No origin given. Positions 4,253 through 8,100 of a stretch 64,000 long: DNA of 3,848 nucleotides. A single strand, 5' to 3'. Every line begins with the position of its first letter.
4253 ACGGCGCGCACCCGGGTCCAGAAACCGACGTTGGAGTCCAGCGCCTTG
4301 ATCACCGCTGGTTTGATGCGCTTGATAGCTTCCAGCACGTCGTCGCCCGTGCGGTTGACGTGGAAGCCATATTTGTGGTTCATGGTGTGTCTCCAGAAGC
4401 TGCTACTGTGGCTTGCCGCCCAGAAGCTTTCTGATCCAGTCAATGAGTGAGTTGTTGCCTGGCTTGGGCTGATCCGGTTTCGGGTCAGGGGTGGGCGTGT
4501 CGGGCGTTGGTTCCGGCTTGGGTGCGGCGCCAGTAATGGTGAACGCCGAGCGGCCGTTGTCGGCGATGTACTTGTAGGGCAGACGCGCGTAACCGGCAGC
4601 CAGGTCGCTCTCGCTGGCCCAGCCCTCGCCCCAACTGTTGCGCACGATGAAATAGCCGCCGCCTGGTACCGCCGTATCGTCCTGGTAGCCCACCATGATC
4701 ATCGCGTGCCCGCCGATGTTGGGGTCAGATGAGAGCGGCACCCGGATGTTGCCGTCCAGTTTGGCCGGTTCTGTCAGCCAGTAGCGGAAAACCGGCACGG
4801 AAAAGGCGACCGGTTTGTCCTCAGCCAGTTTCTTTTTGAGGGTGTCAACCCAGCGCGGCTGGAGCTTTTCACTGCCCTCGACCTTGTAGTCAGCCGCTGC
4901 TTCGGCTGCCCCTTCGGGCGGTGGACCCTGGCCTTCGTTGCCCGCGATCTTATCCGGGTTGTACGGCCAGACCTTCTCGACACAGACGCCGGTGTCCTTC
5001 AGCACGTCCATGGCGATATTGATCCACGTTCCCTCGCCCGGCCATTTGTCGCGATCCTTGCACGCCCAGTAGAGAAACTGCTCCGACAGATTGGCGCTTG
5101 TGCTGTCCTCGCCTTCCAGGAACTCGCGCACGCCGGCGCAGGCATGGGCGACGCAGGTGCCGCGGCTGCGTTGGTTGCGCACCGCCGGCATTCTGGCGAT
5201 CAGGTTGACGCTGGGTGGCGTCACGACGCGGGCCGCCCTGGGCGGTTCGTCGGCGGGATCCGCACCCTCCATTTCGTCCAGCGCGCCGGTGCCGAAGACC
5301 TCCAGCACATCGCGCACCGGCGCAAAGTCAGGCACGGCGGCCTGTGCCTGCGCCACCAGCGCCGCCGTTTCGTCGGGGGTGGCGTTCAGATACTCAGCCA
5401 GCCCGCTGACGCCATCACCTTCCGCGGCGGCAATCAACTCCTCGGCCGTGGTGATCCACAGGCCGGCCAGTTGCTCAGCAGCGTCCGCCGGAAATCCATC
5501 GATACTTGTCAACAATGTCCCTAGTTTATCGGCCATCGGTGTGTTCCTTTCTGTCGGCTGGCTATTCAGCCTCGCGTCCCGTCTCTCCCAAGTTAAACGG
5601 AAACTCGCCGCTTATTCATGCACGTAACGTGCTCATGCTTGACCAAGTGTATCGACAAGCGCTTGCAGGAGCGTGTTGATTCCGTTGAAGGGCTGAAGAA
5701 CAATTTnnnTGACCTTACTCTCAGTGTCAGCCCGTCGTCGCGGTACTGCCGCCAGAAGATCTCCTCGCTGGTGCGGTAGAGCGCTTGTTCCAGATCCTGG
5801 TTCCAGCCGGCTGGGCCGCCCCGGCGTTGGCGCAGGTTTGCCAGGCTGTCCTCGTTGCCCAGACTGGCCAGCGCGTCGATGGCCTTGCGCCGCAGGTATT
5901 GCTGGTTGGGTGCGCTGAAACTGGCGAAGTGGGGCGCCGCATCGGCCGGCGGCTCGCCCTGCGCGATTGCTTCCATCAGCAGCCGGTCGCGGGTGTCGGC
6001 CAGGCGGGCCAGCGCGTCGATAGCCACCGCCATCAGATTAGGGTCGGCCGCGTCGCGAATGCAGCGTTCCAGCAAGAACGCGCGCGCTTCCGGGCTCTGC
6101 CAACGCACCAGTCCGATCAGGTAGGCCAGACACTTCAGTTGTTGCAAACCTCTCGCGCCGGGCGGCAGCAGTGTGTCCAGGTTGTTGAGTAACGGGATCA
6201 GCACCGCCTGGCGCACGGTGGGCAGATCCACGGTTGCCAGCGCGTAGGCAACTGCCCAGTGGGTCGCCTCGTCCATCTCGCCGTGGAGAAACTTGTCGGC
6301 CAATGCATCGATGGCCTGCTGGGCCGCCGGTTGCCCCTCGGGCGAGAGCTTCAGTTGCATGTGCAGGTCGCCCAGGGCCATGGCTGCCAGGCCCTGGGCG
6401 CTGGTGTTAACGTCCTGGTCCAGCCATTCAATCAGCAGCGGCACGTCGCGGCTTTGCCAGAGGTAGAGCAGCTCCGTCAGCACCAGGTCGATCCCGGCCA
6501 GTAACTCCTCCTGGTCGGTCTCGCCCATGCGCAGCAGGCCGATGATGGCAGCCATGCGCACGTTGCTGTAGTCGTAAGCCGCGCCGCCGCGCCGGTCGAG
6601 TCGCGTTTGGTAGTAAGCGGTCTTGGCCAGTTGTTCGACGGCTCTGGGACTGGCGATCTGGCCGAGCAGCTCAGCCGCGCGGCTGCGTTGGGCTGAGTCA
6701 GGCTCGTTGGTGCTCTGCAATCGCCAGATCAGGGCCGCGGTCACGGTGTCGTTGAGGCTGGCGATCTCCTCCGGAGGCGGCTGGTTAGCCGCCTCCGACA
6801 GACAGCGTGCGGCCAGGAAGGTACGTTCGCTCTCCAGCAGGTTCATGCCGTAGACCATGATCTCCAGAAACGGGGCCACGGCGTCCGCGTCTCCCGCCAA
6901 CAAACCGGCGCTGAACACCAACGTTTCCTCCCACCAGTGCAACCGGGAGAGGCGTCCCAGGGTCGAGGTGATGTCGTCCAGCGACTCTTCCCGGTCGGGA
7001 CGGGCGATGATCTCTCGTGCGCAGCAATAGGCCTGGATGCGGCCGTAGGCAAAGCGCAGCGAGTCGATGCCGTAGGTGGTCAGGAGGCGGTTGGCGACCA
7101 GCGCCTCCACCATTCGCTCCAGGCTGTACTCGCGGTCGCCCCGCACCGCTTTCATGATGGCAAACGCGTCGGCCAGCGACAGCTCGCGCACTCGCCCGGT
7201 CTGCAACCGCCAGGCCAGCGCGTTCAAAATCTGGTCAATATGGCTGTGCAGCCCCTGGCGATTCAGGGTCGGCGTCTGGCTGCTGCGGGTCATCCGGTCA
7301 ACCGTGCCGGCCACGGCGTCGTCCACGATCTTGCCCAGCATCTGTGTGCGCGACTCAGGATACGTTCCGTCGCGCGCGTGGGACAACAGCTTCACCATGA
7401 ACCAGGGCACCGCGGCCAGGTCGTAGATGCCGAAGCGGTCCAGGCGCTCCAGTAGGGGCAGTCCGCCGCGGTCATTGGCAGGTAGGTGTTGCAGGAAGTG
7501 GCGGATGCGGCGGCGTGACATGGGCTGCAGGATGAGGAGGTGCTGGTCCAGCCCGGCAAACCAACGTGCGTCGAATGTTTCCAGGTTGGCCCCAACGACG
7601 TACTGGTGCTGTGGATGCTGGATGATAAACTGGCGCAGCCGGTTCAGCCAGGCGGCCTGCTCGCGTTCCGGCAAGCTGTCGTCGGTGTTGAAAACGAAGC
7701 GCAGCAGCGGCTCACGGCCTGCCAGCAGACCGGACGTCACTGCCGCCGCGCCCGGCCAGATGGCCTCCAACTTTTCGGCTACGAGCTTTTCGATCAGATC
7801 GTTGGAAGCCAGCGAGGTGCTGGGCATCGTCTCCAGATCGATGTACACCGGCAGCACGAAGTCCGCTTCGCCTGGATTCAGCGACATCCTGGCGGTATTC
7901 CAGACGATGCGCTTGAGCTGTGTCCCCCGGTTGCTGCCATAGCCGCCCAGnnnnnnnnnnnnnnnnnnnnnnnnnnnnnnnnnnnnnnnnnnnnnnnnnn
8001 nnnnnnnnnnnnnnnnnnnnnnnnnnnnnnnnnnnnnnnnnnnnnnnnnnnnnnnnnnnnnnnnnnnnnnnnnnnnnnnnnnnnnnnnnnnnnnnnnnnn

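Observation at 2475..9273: Candidate undescribed NLR-like conflict / cell-suicide cassette: CHAT-NACHT(like)-HEAT protein with papain-like peptidase, GH-A-like hydrolase and an orphan protein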

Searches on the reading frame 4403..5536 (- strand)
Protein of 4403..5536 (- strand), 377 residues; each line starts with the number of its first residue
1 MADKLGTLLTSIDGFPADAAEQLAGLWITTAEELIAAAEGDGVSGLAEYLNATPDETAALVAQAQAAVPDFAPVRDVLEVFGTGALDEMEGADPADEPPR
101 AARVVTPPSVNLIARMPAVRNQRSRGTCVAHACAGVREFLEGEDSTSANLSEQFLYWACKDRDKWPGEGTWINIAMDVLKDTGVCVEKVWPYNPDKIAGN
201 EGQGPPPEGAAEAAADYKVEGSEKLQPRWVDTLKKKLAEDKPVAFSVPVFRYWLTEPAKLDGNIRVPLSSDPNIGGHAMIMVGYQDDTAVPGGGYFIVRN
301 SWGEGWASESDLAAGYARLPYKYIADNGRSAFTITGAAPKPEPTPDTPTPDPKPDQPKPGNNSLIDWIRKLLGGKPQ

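Call 4: search_protein_families(library=pfam, proteins=[window:4403-5536:-], max_evalue=0.1)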
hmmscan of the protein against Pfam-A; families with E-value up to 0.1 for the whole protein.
window:4403-5536:- (377 aa): 2 families
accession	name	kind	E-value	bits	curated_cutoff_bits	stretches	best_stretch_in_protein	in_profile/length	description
PF00112.29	Peptidase_C1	-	1.4e-14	55.1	20.7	1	116-309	14-197/220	Papain family cysteine protease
PF13529.12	Peptidase_C39_2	-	0.021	15.8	24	1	211-302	71-143/143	Peptidase_C39 like family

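Call 5: search_protein_families(library=padloc, proteins=[window:4403-5536:-], max_evalue=0.1)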
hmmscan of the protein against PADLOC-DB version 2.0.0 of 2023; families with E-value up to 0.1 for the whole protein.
window:4403-5536:- (377 aa): 0 families

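Call 6: search_protein_families(library=ncbifam, proteins=[window:4403-5536:-], max_evalue=0.1)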
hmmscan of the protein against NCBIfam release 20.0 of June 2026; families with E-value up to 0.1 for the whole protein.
window:4403-5536:- (377 aa): 0 families

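Call 7: search_protein_families(library=phrogs, proteins=[window:4403-5536:-], max_evalue=0.1)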
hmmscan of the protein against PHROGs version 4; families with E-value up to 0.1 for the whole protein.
window:4403-5536:- (377 aa): 1 family
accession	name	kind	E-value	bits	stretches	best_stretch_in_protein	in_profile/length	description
phrog_16701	-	other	5.6e-07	30.2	1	104-317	24-214/234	peptidase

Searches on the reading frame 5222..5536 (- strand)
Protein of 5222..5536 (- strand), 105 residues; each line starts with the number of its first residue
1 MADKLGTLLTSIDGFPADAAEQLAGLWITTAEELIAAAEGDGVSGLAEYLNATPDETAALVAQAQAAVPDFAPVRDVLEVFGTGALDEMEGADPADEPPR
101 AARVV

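Call 83: search_protein_families(library=pfam, proteins=[window:5222-5536:-], max_evalue=1)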
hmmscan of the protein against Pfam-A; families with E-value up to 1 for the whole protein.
window:5222-5536:- (105 aa): 2 families
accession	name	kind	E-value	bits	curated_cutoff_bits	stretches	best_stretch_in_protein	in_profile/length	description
PF22233.2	PhyR_sigma-like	-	0.0078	16.4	27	0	8-39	13-44/50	Response regulator PhyR, sigma-like domain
PF03795.20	YCII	-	0.048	14.6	24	1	11-38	45-72/95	YCII-related domain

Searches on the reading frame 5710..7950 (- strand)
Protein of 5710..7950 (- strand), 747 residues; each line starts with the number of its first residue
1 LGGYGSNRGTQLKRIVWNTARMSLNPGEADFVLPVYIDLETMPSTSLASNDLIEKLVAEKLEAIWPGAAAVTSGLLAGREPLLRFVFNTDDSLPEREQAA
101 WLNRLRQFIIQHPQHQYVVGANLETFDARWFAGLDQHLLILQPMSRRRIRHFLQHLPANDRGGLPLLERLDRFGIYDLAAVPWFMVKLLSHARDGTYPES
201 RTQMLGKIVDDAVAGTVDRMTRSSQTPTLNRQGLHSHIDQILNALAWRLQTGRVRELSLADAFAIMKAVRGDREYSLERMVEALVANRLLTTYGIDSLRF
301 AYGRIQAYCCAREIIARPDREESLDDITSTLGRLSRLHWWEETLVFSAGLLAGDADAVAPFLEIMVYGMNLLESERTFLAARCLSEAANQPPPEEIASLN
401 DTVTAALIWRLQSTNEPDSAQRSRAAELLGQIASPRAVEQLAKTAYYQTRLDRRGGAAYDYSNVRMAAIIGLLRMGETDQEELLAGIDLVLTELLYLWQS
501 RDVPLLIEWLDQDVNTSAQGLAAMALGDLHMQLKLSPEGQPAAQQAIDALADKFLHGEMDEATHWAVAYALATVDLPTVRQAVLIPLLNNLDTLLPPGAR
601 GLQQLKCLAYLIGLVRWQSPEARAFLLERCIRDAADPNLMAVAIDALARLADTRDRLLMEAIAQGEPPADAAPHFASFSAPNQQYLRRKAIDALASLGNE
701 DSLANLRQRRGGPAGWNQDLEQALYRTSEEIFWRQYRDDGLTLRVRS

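Call 33: find_related_loci(query=A3, collection=metagenome_contigs, flank=10000)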
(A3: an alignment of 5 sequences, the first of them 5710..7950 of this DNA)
Query A3 (747 aa) in metagenome_contigs; peptide patterns used: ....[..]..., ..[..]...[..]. (x = any residue, [..] = any of these).
95 stretches matched a pattern; 15 encode a relative of the query (tblastn E <= 1e-3); 15 distinct loci.
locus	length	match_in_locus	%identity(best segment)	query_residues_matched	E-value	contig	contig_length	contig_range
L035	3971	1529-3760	84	1-744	0e+0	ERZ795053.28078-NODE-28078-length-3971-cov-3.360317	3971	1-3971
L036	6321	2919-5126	57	2-734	0e+0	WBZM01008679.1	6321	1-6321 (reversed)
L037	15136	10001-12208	57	2-734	0e+0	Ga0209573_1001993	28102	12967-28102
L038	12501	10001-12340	52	2-734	0e+0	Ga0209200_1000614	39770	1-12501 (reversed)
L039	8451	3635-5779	37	4-734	8e-141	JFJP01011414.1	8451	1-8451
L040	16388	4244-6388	39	1-734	2e-135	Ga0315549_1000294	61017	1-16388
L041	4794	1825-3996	38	1-734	3e-126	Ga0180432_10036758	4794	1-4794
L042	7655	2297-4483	37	1-734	2e-124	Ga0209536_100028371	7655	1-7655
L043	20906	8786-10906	37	1-734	8e-124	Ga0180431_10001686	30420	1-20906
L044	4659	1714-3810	35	1-734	4e-124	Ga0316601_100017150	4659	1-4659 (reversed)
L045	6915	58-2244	37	1-734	3e-121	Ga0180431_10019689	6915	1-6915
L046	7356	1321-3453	37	1-734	6e-116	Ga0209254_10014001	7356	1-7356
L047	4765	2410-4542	36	1-734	9e-114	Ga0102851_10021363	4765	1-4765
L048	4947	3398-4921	36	1-530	2e-94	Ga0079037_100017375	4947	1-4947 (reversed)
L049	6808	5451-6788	36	1-452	3e-79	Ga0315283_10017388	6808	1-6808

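Call 67: search_protein_families(library=pfam, proteins=[L040:6529-8502:+, L043:17730-19691:+], max_evalue=0.01)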
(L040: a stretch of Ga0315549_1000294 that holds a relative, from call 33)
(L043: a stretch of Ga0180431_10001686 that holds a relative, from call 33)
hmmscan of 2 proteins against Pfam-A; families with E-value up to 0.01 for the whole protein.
L040:6529-8502:+ (658 aa): 1 family
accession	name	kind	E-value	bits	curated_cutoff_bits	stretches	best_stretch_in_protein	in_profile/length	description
PF01364.23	Peptidase_C25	-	2.4e-08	34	23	1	147-474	109-374/374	Peptidase family C25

L043:17730-19691:+ (654 aa): 1 family
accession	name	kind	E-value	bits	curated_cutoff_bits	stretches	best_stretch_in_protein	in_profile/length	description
PF01364.23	Peptidase_C25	-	3.5e-07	30.2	23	1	367-478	285-374/374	Peptidase family C25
